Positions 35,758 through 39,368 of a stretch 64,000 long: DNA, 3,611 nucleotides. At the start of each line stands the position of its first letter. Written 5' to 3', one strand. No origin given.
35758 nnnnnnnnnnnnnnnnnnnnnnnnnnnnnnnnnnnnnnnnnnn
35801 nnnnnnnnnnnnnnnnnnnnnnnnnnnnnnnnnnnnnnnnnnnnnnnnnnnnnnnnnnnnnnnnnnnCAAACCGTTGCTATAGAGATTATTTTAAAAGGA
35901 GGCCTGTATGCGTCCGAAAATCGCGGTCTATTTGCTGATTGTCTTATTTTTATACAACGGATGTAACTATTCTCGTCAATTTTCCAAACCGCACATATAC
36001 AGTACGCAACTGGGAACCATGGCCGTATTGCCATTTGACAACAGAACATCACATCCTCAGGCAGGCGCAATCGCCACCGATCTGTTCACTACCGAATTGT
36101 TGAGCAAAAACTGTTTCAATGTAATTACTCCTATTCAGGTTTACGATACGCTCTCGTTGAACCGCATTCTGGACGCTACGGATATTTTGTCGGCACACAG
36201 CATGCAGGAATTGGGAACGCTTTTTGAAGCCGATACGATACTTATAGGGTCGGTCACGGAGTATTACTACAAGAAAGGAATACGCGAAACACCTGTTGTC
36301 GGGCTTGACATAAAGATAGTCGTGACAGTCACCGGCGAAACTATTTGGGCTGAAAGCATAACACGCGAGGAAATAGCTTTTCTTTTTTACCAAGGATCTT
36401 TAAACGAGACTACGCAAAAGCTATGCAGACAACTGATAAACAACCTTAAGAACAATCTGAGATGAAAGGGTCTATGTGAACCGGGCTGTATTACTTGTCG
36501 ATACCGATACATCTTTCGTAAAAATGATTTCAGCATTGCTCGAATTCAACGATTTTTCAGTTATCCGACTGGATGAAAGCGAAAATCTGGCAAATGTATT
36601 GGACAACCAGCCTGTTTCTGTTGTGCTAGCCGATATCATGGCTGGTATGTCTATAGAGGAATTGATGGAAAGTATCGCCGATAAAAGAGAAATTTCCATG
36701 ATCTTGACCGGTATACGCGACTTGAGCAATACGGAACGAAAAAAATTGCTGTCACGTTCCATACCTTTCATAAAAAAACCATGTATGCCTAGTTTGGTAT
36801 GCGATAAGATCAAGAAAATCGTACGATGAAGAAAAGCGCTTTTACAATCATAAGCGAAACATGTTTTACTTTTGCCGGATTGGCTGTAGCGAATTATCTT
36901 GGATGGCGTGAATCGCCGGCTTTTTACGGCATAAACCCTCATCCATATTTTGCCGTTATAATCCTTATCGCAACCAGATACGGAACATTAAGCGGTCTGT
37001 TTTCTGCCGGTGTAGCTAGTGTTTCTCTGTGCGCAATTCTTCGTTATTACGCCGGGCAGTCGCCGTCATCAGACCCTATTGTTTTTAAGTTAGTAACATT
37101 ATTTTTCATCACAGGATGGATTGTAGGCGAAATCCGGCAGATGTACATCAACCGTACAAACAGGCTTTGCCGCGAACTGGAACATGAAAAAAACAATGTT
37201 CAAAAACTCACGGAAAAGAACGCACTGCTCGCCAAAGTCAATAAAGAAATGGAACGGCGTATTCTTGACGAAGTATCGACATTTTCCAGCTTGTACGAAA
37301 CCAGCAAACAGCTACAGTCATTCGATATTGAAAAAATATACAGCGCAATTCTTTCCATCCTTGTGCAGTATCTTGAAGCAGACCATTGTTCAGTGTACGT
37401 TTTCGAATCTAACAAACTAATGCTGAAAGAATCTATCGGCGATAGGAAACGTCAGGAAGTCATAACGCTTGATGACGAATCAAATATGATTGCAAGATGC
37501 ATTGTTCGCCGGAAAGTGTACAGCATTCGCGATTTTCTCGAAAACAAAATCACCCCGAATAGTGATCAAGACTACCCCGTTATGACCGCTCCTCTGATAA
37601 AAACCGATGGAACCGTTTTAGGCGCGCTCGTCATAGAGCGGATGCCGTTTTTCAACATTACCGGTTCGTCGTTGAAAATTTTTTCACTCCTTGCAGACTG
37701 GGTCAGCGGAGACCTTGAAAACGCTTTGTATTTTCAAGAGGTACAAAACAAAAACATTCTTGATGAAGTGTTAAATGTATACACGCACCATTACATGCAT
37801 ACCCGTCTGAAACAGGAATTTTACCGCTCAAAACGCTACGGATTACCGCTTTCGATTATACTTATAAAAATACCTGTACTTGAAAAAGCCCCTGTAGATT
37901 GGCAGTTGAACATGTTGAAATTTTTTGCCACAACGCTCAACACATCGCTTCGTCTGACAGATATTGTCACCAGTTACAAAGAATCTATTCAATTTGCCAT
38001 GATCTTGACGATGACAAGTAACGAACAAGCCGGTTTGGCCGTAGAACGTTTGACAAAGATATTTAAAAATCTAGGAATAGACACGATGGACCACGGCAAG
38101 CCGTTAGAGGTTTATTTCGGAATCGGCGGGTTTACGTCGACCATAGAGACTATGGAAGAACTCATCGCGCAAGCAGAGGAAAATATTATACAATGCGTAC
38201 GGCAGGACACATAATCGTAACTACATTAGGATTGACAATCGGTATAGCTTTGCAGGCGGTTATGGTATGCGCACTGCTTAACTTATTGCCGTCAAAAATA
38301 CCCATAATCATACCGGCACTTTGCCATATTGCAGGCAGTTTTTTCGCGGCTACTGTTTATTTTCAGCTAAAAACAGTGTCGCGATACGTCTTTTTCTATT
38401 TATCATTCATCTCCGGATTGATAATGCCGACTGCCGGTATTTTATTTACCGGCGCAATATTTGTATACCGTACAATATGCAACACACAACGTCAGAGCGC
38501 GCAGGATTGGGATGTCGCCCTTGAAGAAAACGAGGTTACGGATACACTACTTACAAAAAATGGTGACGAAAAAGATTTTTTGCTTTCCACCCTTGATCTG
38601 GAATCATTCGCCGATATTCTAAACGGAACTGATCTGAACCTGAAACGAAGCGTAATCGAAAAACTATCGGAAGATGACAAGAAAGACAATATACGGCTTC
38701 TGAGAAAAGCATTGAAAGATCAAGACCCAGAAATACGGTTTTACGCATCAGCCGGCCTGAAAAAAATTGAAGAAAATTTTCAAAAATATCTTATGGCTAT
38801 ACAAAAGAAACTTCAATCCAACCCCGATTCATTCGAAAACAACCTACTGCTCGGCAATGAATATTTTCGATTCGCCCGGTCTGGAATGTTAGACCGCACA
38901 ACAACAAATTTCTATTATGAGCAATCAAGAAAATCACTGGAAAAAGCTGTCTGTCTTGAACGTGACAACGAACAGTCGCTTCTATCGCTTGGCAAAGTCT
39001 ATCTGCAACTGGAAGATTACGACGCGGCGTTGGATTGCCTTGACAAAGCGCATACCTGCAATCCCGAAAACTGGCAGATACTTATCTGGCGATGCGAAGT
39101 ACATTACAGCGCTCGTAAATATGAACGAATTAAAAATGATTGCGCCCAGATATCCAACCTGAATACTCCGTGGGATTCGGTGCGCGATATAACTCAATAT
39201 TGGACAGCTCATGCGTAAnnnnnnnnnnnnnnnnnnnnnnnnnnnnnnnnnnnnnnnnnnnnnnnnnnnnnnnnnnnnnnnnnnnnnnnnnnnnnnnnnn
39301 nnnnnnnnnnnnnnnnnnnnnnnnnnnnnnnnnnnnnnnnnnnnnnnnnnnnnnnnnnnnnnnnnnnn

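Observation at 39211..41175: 654-aa PBS-lyase/HEAT-repeat protein embedded between pelE and pelF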

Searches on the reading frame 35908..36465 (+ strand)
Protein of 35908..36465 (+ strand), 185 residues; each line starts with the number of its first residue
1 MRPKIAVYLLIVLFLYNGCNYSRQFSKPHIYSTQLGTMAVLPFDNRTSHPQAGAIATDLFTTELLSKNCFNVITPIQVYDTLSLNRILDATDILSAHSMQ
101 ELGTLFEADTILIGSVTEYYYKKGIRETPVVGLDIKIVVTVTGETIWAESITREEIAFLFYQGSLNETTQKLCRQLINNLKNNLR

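Call 4: search_protein_families(library=pfam, proteins=[window:35908-36465:+], max_evalue=0.01)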
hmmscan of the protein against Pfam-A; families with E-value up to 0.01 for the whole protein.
window:35908-36465:+ (185 aa): 3 families
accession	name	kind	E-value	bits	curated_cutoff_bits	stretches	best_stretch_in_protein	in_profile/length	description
PF03783.19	CsgG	-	2.2e-06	27.6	20.8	1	38-120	12-102/210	Curli production assembly/transport component CsgG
PF05643.16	GNA1162-like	-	2.4e-06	27.7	25.9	1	37-152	13-127/185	Putative lipoprotein GNA1162-like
PF13036.11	LpoB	-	0.0021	18.4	22.3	1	36-149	30-143/147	Peptidoglycan-synthase activator LpoB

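Call 71: search_protein_families(library=ncbifam, proteins=[window:35908-36462:+], max_evalue=0.001)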
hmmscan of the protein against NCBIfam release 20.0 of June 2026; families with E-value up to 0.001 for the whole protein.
window:35908-36462:+ (185 aa): 1 family
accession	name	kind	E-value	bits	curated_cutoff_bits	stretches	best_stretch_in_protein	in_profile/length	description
TIGR02722.1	lp_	equivalog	0.00029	20.9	110.55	1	44-149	78-183/189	penicillin-binding protein activator LpoB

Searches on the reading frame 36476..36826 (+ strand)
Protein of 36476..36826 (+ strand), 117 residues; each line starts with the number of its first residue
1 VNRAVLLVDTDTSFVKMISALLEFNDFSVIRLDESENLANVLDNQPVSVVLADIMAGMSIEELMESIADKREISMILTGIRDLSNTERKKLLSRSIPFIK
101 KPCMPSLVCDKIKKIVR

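Call 30: search_protein_families(library=pfam, proteins=[window:36476-36826:+], max_evalue=0.01)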
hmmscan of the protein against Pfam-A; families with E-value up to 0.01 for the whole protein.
window:36476-36826:+ (117 aa): 2 families
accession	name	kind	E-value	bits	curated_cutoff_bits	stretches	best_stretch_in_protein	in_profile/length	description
PF00072.30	Response_reg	-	1.2e-05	25.9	30.2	1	5-112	1-110/111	Response regulator receiver domain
PF06490.17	FleQ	-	0.0044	17.8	22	1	5-84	2-81/108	Flagellar regulatory protein FleQ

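Call 71: search_protein_families(library=ncbifam, proteins=[window:36476-36826:+], max_evalue=0.001)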
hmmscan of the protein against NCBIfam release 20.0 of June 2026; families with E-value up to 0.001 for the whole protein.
window:36476-36826:+ (117 aa): 11 families
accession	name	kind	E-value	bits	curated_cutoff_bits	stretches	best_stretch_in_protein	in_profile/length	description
NF010430.0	PRK13856.1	equivalog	2.6e-06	27.4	344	1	4-102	3-103/241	two-component response regulator VirG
NF053512.1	nitric_RR_NosR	exception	3e-06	26.5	400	1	5-86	1-85/422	response regulator c-di-GMP phosphodiesterase, NosR family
NF006900.1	PRK09390.1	equivalog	3.5e-06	26.7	255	1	3-114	5-118/203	response regulator FixJ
TIGR02154.1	PhoB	equivalog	3.9e-05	23.1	296.2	1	1-117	1-121/226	phosphate regulon transcriptional regulator PhoB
NF040689.1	MtrAB_MtrA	equivalog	4.3e-05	23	300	1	5-114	1-111/219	MtrAB system response regulator MtrA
NF047793.1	ResRegPgtA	equivalog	0.00013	20.9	650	1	3-114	6-119/414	two-component system response regulator PgtA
NF033120.0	vanR_FM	exception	0.00015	21.5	460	1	4-106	5-108/231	vancomycin resistance response regulator transcription factor, VanR-F/VanR-M family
NF007546.0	PRK10161.1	equivalog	0.00036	20.2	471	1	1-117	1-121/229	phosphate response regulator transcription factor PhoB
NF008199.0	PRK10955.1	equivalog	0.00047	20.2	341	1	4-78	3-77/232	envelope stress response regulator transcription factor CpxR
NF033117.2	vanR_ACDEGLN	exception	0.00063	19.4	350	1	5-115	1-112/226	VanR-ABDEGLN family response regulator transcription factor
NF046022.1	RespRegCpdRBruc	equivalog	0.00085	19.3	180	1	4-80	3-82/120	cell cycle two-component system response regulator CpdR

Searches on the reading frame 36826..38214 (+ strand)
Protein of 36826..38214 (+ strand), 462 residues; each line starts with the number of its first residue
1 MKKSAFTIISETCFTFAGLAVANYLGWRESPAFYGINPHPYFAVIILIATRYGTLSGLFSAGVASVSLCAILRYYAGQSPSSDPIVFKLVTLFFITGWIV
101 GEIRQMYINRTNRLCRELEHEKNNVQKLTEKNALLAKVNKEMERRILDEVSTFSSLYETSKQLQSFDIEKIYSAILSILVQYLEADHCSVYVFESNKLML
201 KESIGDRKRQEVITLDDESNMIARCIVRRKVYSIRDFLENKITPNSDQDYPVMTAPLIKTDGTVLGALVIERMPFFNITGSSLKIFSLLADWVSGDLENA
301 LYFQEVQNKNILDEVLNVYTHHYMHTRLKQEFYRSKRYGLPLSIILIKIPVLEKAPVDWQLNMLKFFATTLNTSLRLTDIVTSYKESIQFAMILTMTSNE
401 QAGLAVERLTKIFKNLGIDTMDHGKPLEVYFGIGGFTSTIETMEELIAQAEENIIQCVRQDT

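Call 4: search_protein_families(library=pfam, proteins=[window:36826-38214:+], max_evalue=0.01)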
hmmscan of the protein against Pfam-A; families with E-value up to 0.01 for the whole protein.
window:36826-38214:+ (462 aa): 4 families
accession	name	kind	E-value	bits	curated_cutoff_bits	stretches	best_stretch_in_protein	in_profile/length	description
PF13492.12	GAF_3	-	1.7e-10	41.8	27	1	167-299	1-129/129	GAF domain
PF00990.26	GGDEF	-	1e-08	35.6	23.8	1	312-456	3-153/161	Diguanylate cyclase, GGDEF domain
PF01590.32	GAF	-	6.2e-08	33.7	22.4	1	167-294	1-130/133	GAF domain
PF13185.12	GAF_2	-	0.00022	21.9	28.6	1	167-290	3-128/136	GAF domain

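Call 71: search_protein_families(library=ncbifam, proteins=[window:36826-38211:+], max_evalue=0.001)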
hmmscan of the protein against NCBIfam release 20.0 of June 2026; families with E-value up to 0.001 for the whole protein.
window:36826-38211:+ (462 aa): 7 families
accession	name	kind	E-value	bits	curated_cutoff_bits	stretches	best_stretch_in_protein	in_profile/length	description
NF047654.1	DiguCycDgcRLepto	equivalog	8.3e-13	47.9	500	1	305-456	128-284/295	diguanylate cyclase DgcR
NF007135.0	PRK09581.1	equivalog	1.4e-08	34.1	474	1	308-456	290-443/457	PleD family two-component system response regulator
TIGR00254.1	GGDEF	domain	3e-08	33.5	37.4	1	307-456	2-155/168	diguanylate cyclase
NF038266.1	diguan_SiaD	equivalog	1.2e-07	31.4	290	1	307-457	91-244/252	biofilm regulation diguanylate cyclase SiaD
NF041606.1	dguan_cyc_DgcA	equivalog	7.3e-06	25.1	370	1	315-456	183-327/340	diguanylate cyclase DgcA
NF051473.1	DigCycDgcsShew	equivalog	9.7e-05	21.9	400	1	283-380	108-209/291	diguanylate cyclase DgcS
NF007599.0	PRK10245.1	equivalog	0.00076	18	402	0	284-450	182-352/371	diguanylate cyclase AdrA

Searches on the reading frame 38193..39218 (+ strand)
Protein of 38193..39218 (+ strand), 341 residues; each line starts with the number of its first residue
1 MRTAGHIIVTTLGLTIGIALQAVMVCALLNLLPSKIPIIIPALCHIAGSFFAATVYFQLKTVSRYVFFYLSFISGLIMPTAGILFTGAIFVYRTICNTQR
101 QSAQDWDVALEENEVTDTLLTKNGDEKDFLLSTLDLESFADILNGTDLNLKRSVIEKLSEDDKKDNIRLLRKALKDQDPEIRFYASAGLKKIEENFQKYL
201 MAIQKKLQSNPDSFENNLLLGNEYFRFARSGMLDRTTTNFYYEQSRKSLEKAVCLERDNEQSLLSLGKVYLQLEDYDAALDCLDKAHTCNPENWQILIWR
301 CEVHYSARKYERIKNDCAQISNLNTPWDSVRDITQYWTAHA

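Call 4: search_protein_families(library=pfam, proteins=[window:38193-39218:+], max_evalue=0.01)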
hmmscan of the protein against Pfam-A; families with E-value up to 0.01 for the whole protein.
window:38193-39218:+ (341 aa): 12 families
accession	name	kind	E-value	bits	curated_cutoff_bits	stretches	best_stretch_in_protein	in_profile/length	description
PF00515.34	TPR_1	-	2.6e-07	30.6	27.8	1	263-293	4-34/34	Tetratricopeptide repeat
PF07719.23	TPR_2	-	7.4e-06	26.1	27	1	263-293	4-34/34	Tetratricopeptide repeat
PF13414.12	TPR_11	-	1.6e-05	25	26.8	0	267-305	1-39/42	TPR repeat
PF23914.1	TPR_CcmH_CycH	-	3.3e-05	24.2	42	0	257-298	47-88/158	Cytochrome c-type biogenesis protein H TPR domain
PF13181.12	TPR_8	-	4.3e-05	23.8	25.7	1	261-286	2-27/34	Tetratricopeptide repeat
PF13428.12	TPR_14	-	6.7e-05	23.6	23.5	1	263-300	4-41/44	Tetratricopeptide repeat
PF13646.12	HEAT_2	-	0.00013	22.6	27.7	1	138-194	3-60/88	HEAT repeats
PF14559.12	TPR_19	-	0.00026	21.7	25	1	242-286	7-51/68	Tetratricopeptide repeat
PF12895.13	ANAPC3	-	0.00061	20.5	27.2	1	249-310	12-72/82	Anaphase-promoting complex, cyclosome, subunit 3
PF13424.12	TPR_12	-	0.0039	17.8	30.1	0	261-287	46-72/77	Tetratricopeptide repeat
PF13432.12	TPR_16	-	0.0046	17.8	32.7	0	265-311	2-48/65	Tetratricopeptide repeat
PF05591.17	T6SS_VipA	-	0.0078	16.5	24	0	133-212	54-132/155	Type VI secretion system, VipA, VC_A0107 or Hcp2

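Call 71: search_protein_families(library=ncbifam, proteins=[window:38193-39215:+], max_evalue=0.001)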
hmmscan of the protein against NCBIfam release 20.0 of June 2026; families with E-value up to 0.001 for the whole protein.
window:38193-39215:+ (341 aa): 2 families
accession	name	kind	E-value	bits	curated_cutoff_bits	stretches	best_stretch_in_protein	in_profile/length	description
NF040959.1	MamA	equivalog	1.2e-07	31.4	200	1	244-296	89-141/204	magnetosome protein MamA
TIGR02917.1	PEP_TPR_lipo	equivalog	6.1e-05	21.1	312.2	1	187-313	540-654/899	XrtA/PEP-CTERM system TPR-repeat protein PrsT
